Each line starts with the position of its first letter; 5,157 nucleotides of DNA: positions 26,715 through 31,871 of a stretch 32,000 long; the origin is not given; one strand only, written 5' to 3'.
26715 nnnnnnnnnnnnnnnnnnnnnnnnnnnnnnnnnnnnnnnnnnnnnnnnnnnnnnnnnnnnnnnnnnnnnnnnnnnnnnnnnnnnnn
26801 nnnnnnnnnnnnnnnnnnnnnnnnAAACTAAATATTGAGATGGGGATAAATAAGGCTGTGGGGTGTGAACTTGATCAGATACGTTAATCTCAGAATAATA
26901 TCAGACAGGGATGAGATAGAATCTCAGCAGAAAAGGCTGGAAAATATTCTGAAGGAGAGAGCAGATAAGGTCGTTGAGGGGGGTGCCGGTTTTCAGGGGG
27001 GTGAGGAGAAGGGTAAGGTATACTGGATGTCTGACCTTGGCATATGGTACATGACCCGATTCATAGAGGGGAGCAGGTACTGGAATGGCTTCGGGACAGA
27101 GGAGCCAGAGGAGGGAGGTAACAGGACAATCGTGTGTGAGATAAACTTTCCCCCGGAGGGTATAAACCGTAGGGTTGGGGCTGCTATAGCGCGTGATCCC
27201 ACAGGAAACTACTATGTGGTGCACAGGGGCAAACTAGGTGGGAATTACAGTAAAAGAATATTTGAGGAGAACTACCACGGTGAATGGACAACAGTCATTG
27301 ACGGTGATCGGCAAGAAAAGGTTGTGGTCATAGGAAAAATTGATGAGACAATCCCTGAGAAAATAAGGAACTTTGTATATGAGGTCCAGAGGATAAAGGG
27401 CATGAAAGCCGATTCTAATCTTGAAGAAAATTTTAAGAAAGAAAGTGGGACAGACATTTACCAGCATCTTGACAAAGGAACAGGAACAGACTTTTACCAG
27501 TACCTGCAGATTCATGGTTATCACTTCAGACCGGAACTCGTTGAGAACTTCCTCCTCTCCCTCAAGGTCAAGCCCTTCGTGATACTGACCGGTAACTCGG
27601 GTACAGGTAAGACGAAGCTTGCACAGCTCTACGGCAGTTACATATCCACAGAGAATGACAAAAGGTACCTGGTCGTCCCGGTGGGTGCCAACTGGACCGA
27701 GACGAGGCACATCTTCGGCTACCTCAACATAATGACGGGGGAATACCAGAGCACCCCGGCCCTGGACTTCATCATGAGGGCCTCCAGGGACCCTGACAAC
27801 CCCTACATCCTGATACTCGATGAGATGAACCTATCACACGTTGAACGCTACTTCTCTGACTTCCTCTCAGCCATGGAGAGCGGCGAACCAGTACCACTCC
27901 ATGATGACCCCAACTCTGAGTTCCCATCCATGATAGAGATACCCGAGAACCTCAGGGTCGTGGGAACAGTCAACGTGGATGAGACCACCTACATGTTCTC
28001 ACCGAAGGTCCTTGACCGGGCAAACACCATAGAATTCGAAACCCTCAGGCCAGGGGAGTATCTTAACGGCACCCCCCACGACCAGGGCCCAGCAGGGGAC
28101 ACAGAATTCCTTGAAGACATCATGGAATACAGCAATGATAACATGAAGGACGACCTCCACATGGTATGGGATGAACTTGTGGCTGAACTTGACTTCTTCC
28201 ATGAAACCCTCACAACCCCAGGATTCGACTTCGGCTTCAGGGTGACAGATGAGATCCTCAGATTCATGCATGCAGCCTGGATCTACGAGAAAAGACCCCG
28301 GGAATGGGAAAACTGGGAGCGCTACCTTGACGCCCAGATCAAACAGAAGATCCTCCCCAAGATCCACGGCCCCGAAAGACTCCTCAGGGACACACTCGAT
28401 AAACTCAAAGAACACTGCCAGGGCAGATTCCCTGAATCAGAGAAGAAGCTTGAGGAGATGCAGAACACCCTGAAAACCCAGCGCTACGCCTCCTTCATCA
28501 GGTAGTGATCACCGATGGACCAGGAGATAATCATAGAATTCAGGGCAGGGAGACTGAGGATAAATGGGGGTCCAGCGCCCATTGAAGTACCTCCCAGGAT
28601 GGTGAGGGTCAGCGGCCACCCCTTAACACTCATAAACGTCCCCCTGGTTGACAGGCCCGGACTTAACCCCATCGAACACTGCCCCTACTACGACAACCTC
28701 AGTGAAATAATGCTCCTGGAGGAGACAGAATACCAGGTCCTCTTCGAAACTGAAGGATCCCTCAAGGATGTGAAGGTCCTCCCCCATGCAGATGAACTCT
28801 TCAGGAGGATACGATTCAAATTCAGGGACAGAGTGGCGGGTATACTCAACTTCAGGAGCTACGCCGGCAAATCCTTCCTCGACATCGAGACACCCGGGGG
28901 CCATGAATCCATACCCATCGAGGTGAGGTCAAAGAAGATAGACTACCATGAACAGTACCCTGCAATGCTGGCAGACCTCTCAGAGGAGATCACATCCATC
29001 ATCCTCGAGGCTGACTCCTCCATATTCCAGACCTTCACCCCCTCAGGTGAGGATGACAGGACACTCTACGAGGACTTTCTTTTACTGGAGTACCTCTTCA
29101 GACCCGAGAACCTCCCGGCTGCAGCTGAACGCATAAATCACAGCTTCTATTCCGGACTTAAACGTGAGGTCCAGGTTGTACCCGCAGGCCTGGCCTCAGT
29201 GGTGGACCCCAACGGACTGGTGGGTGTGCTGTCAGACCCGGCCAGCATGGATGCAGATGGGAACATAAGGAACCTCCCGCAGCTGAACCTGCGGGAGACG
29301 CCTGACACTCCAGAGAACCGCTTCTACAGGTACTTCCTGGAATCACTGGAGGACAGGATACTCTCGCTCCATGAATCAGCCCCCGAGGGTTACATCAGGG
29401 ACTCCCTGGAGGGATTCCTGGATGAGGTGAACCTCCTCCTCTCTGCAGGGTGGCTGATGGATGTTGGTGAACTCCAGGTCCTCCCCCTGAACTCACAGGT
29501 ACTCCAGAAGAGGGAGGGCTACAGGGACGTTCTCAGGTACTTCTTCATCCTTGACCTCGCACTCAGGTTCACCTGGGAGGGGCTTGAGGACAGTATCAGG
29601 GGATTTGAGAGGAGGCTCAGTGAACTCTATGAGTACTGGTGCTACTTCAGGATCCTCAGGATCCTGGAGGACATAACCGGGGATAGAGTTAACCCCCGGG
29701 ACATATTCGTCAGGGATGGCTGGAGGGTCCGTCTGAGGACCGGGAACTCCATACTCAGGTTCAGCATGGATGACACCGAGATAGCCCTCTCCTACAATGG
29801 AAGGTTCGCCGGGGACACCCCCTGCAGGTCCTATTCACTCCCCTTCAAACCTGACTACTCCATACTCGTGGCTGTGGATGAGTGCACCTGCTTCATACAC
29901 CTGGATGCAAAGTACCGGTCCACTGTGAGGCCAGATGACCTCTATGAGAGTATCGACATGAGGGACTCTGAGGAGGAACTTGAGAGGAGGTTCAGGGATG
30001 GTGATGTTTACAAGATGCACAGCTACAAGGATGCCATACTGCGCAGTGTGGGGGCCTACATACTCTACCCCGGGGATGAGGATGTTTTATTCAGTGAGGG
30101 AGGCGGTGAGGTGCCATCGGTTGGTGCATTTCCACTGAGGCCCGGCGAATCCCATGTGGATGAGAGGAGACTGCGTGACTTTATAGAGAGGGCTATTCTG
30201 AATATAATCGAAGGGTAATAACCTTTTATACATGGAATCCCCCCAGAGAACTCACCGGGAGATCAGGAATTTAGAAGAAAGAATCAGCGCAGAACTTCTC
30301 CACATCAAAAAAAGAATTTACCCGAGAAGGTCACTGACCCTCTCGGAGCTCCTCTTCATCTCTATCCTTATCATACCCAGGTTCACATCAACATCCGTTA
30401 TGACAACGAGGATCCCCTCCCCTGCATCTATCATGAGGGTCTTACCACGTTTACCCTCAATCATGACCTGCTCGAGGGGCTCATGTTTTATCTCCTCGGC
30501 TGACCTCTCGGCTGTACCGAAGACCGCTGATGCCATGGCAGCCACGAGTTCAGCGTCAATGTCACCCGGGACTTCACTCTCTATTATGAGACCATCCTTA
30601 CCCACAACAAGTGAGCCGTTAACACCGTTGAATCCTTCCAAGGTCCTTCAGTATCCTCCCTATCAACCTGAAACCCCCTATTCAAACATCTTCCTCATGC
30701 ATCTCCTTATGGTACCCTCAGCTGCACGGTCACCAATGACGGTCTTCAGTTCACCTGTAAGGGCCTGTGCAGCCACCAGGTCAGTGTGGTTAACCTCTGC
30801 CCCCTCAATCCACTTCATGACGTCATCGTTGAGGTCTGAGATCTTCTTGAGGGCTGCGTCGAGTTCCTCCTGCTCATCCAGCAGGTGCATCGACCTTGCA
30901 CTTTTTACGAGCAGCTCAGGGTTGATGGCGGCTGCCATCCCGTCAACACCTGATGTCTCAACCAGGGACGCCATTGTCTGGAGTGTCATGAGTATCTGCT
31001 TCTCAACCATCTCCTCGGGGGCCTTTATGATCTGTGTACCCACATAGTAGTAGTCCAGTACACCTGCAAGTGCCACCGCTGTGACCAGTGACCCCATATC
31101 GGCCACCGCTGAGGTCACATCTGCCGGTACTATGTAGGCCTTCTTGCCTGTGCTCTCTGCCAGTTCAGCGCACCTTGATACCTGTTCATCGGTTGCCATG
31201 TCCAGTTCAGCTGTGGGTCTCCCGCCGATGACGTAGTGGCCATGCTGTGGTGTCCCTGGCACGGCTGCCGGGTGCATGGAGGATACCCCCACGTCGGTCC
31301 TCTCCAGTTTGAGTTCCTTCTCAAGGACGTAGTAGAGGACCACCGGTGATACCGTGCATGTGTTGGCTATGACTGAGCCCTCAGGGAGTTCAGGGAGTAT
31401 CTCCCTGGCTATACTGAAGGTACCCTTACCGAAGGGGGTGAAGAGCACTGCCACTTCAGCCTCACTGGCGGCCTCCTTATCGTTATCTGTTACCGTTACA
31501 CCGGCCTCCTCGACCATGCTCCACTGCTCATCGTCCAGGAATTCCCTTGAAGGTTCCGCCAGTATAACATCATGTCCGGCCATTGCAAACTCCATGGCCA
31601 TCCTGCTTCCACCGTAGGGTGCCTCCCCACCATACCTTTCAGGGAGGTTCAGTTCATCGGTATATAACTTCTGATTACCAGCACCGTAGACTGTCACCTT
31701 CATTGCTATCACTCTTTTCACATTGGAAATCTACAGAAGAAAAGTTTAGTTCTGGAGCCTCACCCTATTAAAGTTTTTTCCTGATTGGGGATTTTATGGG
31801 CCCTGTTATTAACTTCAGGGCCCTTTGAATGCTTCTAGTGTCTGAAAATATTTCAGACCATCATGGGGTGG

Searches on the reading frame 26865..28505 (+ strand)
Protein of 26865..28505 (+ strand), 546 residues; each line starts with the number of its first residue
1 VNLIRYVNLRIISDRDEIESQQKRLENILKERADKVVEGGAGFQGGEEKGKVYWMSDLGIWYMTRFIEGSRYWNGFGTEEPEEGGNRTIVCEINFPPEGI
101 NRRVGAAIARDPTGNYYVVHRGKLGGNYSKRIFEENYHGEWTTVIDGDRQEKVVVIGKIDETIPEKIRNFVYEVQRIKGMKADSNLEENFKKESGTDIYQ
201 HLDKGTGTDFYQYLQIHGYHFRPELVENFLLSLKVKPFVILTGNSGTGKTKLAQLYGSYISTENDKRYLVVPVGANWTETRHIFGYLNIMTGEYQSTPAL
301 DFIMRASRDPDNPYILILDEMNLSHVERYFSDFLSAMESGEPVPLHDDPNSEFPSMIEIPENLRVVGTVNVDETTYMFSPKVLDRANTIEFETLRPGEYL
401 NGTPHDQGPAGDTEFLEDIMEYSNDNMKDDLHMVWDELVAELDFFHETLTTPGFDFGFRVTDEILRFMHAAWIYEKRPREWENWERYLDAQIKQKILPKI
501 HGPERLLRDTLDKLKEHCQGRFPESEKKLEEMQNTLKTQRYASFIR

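Call 5: search_protein_families(library=pfam, proteins=[window:26865-28505:+], max_evalue=0.1)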
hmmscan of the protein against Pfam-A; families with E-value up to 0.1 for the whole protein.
window:26865-28505:+ (546 aa): 5 families
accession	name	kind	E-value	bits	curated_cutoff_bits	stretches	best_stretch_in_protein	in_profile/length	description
PF07728.20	AAA_5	-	7.2e-08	33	22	1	239-373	2-125/139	AAA domain (dynein-related subfamily)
PF13401.12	AAA_22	-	0.00044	21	27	1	236-322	5-94/130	AAA domain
PF20720.3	nSTAND3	-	0.0075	16.4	27.2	1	232-255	13-36/155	Novel STAND NTPase 3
PF13191.12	AAA_16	-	0.012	16.6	32.6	1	237-263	25-51/167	AAA ATPase domain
PF25201.1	nSTAND6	-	0.047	14.2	27.7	0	222-294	4-74/148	Novel STAND NTPase 6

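Call 6: search_protein_families(library=padloc, proteins=[window:26865-28505:+], max_evalue=0.1)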
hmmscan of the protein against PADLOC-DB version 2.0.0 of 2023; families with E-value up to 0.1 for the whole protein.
window:26865-28505:+ (546 aa): 5 families
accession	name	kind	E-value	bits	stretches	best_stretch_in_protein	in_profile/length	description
PDLC04547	PDC-M26A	-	2.6e-48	163.1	2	212-342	308-434/724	-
PDLC00914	TRIP13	-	0.00014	19.4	1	233-273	68-108/302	TRIP13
PDLC05079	PDC-S73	-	0.012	12.4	1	232-262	187-218/752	-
PDLC04476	PDC-M16A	-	0.017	11.5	1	226-274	16-63/691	-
PDLC04140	mad8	-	0.021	12.4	1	231-263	22-54/314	mads_8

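Call 7: search_protein_families(library=ncbifam, proteins=[window:26865-28505:+], max_evalue=1)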
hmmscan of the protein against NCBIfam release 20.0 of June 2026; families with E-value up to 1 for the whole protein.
window:26865-28505:+ (546 aa): 13 families
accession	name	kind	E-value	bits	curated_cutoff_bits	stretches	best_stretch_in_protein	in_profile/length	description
NF008457.0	PRK11331.1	equivalog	3.8e-07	29.2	637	1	221-377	178-340/459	5-methylcytosine-specific restriction enzyme subunit McrB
TIGR03796.1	NHLM_micro_ABC1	equivalog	0.019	13.2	853.3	1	203-255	472-524/710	NHLP family bacteriocin export ABC transporter peptidase/permease/ATPase subunit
TIGR02982.1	heterocyst_DevA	subfamily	0.02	14.4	295.8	1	225-261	20-56/220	ABC exporter ATP-binding subunit, DevA family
TIGR02256.1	ICE_VC0181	hypoth_equivalog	0.025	14.5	127.6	1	140-199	18-75/131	conserved hypothetical protein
NF007601.2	PRK10247.1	equivalog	0.029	13.9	292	1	224-263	15-54/204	iron efflux ABC transporter ATP-binding subunit FetA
TIGR02673.1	FtsE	equivalog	0.043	13.5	264.85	1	219-256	11-48/214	cell division ATP-binding protein FtsE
TIGR01189.1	ccmA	equivalog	0.068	12.8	131.6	1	225-336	15-130/198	heme ABC exporter ATP-binding protein CcmA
NF038214.1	IS21_help_AAA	equivalog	0.19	11.4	200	1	239-260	93-114/232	IS21-like element helper ATPase IstB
TIGR02928.1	TIGR02928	subfamily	0.19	10.5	181.3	0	239-267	43-71/366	orc1/cdc6 family replication initiation protein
TIGR02018.2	his_ut_repres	equivalog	0.21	10.9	220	0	142-200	61-119/226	histidine utilization transcriptional repressor HutC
NF047795.1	TransRegDagR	equivalog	0.22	9.3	1400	0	239-266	139-166/938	transcriptional regulator DagR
TIGR02324.1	CP_lyasePhnL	equivalog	0.24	10.8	256.3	1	223-262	21-61/224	phosphonate C-P lyase system protein PhnL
TIGR00764.1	lon_rel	equivalog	0.24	9.9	516.6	1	226-275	27-76/608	ATP-dependent protease LonB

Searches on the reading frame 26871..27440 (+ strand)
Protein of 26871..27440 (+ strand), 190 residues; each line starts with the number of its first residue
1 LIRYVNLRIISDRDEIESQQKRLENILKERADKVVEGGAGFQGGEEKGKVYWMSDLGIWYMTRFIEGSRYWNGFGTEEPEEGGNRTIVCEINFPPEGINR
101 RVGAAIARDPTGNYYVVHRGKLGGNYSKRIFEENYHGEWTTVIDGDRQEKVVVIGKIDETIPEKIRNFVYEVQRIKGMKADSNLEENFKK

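Call 102: find_homologous_proteins(query=window:26871-27440:+, max_evalue=0.001)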
Query window:26871-27440:+ (190 aa): 7 proteins with E <= 0.001 among 78 candidates.
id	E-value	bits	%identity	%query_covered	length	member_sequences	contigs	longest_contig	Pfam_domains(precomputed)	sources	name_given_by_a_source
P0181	4.5e-86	306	72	97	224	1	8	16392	-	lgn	-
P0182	2.3e-82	294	70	99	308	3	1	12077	-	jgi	-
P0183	1.1e-72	262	64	99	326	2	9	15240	PF12102.14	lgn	-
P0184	4.5e-63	231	81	65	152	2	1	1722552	-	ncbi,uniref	ncbi:hypothetical protein [Methanothermobacter sp. KEPCO 2]|uniref:hypothetical protein n=1 Tax=Meth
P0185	1.0e-55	207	62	77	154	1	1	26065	-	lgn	-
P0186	6.7e-31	126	65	47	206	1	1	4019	PF12102.14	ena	-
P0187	3.3e-20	91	33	89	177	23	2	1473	-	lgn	-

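Call 103: find_encoding_contigs(protein=P0184, flank=10000, max_places=2)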
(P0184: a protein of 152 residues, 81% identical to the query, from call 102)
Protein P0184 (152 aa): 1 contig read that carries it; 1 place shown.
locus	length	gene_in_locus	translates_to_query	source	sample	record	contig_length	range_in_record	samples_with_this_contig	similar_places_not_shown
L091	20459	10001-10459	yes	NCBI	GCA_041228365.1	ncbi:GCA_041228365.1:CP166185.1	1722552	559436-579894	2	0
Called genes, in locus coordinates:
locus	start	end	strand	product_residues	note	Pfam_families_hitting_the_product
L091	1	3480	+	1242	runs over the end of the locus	PF00271:Helicase_C (weak)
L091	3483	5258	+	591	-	PF09369:MZB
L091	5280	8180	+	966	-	-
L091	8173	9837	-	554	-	-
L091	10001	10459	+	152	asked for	-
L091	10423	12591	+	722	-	PF07728:AAA_5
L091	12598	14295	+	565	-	PF09823:DUF2357, PF04411:PDDEXK_7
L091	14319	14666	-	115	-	PF03259:Robl_LC7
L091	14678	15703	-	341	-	PF03446:NAD_binding_2 (faint), PF22616:HMD_N, PF03201:HMD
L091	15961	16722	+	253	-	PF00520:Ion_trans, PF07885:Ion_trans_2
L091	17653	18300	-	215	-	PF01906:YbjQ_1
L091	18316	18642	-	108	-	PF01906:YbjQ_1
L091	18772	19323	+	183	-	PF18933:PsbP_2, PF01789:PsbP (faint)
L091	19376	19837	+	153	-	-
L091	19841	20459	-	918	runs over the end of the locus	PF00580:UvrD-helicase, PF01443:Viral_helicase1 (faint), PF13245:AAA_19, PF13604:AAA_30 (weak), PF13087:AAA_12 (faint), PF13538:UvrD_C_2 (faint), PF13361:UvrD_C, PF12705:PDDEXK_1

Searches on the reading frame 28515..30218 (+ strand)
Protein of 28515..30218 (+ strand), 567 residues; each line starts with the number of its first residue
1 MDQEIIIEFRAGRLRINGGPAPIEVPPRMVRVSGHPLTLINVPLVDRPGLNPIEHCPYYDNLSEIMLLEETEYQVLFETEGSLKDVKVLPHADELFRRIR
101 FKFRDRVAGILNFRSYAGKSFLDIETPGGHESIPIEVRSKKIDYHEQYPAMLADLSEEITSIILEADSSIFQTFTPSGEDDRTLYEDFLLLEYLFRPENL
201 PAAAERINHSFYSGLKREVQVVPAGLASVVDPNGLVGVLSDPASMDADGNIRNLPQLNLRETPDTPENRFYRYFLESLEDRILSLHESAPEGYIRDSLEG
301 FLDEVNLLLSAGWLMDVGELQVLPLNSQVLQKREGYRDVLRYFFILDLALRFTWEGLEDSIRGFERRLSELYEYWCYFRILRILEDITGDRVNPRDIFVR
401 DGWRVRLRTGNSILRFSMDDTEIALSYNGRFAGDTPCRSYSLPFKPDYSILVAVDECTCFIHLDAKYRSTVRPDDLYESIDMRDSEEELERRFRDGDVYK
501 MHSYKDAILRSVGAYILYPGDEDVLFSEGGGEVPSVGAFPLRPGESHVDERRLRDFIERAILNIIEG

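Call 5: search_protein_families(library=pfam, proteins=[window:28515-30218:+], max_evalue=0.1)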
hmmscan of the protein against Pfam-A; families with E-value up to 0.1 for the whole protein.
window:28515-30218:+ (567 aa): 2 families
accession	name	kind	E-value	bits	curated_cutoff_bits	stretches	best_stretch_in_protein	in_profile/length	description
PF09823.15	DUF2357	-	1.9e-67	227.6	23.3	1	109-343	2-251/251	Domain of unknown function (DUF2357)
PF04411.18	PDDEXK_7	-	8.8e-44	149.9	22.1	1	370-522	1-163/164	PD-(D/E)XK nuclease superfamily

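Call 6: search_protein_families(library=padloc, proteins=[window:28515-30218:+], max_evalue=0.1)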
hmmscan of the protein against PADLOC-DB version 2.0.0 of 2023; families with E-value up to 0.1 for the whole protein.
window:28515-30218:+ (567 aa): 2 families
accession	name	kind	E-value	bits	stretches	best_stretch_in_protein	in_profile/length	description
PDLC04550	PDC-M26B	-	0.048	9.8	0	368-389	559-580/855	-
PDLC04549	PDC-M26B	-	0.074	8.9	0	369-386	547-565/845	-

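Call 7: search_protein_families(library=ncbifam, proteins=[window:28515-30218:+], max_evalue=1)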
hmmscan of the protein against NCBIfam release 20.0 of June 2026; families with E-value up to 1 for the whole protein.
window:28515-30218:+ (567 aa): 0 families

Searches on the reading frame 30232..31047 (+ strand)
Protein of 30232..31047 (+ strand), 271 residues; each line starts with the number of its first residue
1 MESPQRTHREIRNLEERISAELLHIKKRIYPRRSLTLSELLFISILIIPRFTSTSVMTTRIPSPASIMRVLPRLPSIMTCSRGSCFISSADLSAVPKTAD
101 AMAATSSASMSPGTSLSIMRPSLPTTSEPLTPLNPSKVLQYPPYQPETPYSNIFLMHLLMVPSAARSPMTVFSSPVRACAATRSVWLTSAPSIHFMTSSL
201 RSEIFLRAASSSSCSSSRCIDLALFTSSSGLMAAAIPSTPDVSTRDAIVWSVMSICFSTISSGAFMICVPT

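Call 5: search_protein_families(library=pfam, proteins=[window:30232-31047:+], max_evalue=0.1)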
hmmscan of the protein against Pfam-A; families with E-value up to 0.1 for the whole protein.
window:30232-31047:+ (271 aa): 0 families

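Call 6: search_protein_families(library=padloc, proteins=[window:30232-31047:+], max_evalue=0.1)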
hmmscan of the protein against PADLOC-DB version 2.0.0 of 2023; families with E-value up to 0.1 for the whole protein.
window:30232-31047:+ (271 aa): 0 families

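Call 7: search_protein_families(library=ncbifam, proteins=[window:30232-31047:+], max_evalue=1)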
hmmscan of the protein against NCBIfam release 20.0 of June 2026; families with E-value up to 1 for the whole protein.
window:30232-31047:+ (271 aa): 0 families

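Call 30: search_protein_families(library=pfam, proteins=[window:30232-31047:+], max_evalue=1)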
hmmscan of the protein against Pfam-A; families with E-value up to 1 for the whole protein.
window:30232-31047:+ (271 aa): 1 family
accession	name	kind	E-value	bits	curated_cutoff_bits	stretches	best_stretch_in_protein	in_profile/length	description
PF04937.20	DUF659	-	0.19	11.9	34.7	1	78-104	54-80/152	Protein of unknown function (DUF 659)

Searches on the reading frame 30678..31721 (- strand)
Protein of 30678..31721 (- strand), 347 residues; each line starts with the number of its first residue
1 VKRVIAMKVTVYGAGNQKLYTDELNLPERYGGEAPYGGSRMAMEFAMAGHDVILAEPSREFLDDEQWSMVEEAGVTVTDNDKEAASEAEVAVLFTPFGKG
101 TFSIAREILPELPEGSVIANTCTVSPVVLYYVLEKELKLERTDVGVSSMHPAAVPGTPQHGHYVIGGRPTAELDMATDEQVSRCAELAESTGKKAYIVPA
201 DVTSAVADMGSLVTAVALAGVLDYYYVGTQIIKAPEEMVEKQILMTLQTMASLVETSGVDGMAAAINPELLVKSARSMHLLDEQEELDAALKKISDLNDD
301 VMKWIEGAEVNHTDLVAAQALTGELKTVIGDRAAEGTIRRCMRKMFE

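Call 5: search_protein_families(library=pfam, proteins=[window:30678-31721:-], max_evalue=0.1)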
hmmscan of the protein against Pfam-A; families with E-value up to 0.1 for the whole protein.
window:30678-31721:- (347 aa): 3 families
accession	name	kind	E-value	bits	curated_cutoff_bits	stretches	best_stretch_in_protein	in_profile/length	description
PF03201.21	HMD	-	3.4e-40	136.7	23.1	1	200-295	1-96/97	H2-forming N5,N10-methylene-tetrahydromethanopterin dehydrogenase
PF22616.2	HMD_N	-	5.4e-11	42.8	27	1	70-190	124-233/239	HMD N-terminal domain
PF03807.23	F420_oxidored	-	0.0063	17.5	21.6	1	39-101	12-73/94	NADP oxidoreductase coenzyme F420-dependent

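Call 6: search_protein_families(library=padloc, proteins=[window:30678-31721:-], max_evalue=0.1)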
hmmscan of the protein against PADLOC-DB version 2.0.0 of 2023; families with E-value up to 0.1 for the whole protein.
window:30678-31721:- (347 aa): 0 families
